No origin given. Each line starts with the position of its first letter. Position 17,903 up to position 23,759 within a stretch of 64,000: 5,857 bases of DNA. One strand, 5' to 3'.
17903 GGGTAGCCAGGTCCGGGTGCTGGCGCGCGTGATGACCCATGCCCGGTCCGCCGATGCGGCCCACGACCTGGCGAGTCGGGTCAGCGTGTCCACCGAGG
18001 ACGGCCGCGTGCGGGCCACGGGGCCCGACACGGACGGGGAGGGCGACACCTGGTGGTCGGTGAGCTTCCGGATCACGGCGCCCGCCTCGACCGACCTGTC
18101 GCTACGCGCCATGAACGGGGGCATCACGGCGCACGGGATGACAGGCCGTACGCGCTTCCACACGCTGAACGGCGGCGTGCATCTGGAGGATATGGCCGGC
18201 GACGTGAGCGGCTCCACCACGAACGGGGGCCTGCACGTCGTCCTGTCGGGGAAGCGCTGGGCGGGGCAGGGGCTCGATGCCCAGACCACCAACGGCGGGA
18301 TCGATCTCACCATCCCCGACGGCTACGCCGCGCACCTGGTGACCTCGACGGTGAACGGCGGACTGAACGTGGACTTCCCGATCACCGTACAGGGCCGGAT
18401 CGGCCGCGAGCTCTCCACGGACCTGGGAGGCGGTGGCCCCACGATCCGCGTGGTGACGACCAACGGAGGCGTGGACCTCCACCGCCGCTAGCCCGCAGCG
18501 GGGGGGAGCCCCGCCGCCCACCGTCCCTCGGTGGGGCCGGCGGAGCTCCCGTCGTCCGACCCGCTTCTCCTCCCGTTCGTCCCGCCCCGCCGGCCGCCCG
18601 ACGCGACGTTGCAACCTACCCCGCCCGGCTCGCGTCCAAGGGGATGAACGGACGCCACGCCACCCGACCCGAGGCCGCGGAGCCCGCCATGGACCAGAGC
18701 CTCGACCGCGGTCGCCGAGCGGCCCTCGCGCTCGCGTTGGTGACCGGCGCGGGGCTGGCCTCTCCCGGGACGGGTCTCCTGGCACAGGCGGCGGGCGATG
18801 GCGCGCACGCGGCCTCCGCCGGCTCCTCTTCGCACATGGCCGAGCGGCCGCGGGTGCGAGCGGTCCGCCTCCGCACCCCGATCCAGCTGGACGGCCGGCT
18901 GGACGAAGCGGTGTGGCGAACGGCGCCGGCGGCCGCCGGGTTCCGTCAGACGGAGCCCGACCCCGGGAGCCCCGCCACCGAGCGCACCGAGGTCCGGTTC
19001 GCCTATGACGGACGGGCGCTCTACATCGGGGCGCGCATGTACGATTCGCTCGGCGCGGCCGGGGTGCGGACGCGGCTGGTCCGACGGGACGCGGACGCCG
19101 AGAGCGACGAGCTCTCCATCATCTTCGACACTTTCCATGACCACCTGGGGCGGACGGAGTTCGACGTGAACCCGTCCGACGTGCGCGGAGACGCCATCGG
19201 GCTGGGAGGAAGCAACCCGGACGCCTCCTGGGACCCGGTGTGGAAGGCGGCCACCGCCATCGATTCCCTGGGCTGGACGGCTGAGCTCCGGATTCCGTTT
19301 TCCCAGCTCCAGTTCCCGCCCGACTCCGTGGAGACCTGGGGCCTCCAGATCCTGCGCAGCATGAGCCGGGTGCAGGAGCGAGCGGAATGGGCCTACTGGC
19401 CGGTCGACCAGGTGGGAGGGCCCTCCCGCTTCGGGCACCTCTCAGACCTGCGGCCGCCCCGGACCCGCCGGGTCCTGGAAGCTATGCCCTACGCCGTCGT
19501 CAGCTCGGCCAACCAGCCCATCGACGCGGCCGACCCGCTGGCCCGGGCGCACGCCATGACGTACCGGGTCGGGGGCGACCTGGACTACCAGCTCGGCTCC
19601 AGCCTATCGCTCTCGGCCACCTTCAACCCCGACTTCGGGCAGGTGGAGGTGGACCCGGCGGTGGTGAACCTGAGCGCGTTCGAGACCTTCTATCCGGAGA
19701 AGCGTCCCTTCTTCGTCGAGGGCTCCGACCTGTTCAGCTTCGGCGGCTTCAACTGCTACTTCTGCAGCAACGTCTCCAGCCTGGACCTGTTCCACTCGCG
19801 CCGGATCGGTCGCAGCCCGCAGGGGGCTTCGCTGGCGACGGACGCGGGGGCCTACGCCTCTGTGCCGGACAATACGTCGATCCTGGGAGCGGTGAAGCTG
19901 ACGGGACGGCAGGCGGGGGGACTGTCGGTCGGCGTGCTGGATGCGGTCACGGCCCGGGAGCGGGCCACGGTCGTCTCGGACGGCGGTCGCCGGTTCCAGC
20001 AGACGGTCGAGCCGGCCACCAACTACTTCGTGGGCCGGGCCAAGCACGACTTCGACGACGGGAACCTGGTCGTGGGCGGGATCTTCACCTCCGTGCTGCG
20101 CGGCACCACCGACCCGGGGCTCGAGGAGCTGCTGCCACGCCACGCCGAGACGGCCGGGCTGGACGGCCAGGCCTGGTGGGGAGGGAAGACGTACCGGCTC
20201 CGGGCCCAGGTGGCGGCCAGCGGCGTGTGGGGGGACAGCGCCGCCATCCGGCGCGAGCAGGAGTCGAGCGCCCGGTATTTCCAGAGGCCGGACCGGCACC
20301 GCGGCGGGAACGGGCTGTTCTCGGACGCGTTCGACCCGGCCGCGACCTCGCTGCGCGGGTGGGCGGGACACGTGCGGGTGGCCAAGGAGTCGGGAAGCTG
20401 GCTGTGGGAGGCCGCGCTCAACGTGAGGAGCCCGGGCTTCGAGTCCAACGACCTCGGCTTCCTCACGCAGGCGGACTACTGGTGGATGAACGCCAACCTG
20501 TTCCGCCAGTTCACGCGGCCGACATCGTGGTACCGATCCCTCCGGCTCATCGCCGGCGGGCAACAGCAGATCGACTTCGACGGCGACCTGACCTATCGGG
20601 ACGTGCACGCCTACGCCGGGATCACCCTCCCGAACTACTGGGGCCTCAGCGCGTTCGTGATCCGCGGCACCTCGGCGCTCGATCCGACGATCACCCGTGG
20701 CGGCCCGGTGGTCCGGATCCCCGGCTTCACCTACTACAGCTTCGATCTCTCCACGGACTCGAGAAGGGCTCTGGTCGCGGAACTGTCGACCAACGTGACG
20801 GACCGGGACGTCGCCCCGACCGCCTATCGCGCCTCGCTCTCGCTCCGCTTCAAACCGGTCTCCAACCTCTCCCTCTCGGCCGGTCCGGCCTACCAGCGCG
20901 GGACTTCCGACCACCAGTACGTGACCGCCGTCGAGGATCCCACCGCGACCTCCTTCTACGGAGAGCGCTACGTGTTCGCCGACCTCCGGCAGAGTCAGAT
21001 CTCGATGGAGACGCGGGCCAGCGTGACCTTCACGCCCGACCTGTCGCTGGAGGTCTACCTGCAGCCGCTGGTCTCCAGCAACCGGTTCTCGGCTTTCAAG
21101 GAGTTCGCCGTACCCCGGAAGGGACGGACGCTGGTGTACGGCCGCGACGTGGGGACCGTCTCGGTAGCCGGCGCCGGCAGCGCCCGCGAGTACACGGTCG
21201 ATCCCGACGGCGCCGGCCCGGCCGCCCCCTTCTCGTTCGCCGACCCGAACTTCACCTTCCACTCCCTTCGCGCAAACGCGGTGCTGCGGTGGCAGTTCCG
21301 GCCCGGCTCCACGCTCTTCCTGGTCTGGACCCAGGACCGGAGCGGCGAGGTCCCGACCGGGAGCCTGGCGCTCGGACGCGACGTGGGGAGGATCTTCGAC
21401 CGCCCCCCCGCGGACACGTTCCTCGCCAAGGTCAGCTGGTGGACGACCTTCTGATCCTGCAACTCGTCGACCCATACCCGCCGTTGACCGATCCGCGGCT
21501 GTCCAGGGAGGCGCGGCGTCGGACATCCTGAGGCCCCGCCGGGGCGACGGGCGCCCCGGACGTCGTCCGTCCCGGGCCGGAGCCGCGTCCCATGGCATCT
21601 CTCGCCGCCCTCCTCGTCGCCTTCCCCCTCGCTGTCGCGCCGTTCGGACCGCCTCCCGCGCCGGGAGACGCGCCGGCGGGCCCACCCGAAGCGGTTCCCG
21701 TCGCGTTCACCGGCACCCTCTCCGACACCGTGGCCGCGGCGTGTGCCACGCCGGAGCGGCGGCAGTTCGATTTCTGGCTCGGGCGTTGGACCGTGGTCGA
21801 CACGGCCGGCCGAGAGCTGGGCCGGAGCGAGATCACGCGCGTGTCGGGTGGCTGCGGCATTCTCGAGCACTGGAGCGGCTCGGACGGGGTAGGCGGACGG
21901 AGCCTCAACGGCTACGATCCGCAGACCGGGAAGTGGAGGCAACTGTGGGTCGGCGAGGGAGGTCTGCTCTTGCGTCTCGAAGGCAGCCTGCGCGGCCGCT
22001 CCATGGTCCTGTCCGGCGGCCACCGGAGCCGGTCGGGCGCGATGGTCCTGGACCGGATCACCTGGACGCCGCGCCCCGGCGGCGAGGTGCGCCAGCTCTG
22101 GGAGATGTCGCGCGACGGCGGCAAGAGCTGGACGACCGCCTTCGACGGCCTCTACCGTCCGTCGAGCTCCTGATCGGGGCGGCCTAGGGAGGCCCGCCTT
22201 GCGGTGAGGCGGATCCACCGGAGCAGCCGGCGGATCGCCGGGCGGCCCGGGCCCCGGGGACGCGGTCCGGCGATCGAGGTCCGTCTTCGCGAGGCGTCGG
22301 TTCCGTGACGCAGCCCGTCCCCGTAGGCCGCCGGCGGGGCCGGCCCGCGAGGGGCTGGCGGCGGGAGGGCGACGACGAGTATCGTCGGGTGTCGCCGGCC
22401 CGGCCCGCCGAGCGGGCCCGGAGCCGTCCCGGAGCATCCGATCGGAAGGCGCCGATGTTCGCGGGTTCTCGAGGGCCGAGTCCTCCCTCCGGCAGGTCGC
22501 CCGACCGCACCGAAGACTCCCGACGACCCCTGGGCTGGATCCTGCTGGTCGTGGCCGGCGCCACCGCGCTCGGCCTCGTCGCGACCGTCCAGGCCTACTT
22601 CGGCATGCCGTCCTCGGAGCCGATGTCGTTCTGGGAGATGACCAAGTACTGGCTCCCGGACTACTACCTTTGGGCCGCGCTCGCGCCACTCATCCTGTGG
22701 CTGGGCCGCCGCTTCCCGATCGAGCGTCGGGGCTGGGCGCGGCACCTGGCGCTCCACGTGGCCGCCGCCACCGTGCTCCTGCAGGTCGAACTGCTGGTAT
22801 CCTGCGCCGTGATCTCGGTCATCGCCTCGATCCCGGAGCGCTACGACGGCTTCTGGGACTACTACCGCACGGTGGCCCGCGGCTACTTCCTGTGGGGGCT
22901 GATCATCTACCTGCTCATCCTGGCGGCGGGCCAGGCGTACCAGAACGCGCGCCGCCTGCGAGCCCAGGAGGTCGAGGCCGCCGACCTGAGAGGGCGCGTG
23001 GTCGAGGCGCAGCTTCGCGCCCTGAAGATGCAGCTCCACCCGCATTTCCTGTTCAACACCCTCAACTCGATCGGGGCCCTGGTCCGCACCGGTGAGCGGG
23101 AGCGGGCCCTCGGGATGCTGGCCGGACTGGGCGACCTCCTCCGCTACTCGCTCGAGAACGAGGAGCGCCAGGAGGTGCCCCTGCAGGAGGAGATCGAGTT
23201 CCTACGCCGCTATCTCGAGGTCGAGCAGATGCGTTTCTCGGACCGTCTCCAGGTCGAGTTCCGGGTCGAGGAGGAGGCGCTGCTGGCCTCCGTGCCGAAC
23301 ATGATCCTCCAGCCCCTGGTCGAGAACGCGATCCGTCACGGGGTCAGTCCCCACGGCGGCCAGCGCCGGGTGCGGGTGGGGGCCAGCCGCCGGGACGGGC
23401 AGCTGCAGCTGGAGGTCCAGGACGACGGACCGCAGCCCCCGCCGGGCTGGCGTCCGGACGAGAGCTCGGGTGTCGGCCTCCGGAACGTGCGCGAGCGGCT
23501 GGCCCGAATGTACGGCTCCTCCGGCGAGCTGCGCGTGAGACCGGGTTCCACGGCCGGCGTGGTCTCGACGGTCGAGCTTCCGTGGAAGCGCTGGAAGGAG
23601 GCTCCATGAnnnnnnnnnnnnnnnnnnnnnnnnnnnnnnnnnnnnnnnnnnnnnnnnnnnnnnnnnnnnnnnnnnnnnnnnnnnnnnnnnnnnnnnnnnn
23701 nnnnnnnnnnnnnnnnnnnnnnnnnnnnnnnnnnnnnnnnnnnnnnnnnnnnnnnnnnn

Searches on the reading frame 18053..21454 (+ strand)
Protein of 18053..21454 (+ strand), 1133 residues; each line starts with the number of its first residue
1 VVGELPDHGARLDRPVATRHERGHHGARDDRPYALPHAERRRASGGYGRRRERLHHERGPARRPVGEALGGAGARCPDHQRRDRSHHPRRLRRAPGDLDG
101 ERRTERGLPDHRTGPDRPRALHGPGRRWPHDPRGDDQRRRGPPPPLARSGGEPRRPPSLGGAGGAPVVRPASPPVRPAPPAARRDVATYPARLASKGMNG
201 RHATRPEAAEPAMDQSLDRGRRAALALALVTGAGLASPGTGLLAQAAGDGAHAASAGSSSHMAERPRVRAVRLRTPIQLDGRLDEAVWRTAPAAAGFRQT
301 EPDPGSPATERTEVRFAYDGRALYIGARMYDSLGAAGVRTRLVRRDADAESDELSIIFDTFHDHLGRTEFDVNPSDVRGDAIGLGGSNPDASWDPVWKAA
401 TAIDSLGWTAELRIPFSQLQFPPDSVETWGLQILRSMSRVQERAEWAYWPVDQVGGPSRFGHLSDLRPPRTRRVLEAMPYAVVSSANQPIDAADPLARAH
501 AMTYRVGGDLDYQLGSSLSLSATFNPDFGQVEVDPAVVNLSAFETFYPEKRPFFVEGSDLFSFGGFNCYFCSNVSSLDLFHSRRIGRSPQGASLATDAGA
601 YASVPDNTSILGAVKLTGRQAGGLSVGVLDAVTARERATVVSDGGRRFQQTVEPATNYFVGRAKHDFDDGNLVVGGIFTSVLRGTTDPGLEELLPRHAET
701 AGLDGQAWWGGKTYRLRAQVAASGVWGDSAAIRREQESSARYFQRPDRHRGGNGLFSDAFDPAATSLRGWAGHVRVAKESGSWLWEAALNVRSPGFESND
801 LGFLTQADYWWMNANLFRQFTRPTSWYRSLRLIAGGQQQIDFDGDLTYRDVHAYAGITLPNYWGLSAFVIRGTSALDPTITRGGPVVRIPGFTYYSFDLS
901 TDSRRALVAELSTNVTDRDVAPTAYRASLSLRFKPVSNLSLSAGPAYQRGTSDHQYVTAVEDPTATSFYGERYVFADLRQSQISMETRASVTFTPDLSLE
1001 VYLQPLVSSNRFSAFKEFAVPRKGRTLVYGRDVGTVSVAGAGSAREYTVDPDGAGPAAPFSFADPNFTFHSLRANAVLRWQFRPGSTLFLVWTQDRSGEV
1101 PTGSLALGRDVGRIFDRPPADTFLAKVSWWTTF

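Call 7: search_protein_families(library=pfam, proteins=[window:18053-21454:+], max_evalue=0.01)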
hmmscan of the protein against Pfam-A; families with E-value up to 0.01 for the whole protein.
window:18053-21454:+ (1133 aa): 2 families
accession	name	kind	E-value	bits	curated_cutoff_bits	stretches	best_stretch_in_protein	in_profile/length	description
PF19313.5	DUF5916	-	3.4e-58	198.2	22.6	1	478-1130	8-562/572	Domain of unknown function (DUF5916)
PF06452.16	CBM9_1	-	0.0013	19.1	23.4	1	279-462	1-179/185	Carbohydrate family 9 binding domain-like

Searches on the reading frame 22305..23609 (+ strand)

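Call 7: search_protein_families(library=pfam, proteins=[window:22305-23609:+], max_evalue=0.01)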
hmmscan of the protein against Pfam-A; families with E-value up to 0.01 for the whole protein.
window:22305-23609:+ (434 aa): 3 families
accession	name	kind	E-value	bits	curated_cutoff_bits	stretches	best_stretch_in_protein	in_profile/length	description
PF06580.19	His_kinase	-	2e-27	95.7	25.2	1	235-315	1-81/81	Histidine kinase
PF02518.31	HATPase_c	-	1.1e-10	42.3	26.4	1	334-427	9-109/111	Histidine kinase-, DNA gyrase B-, and HSP90-like ATPase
PF13581.12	HATPase_c_2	-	0.00025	21.5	27.4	1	339-386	40-87/127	Histidine kinase-like ATPase domain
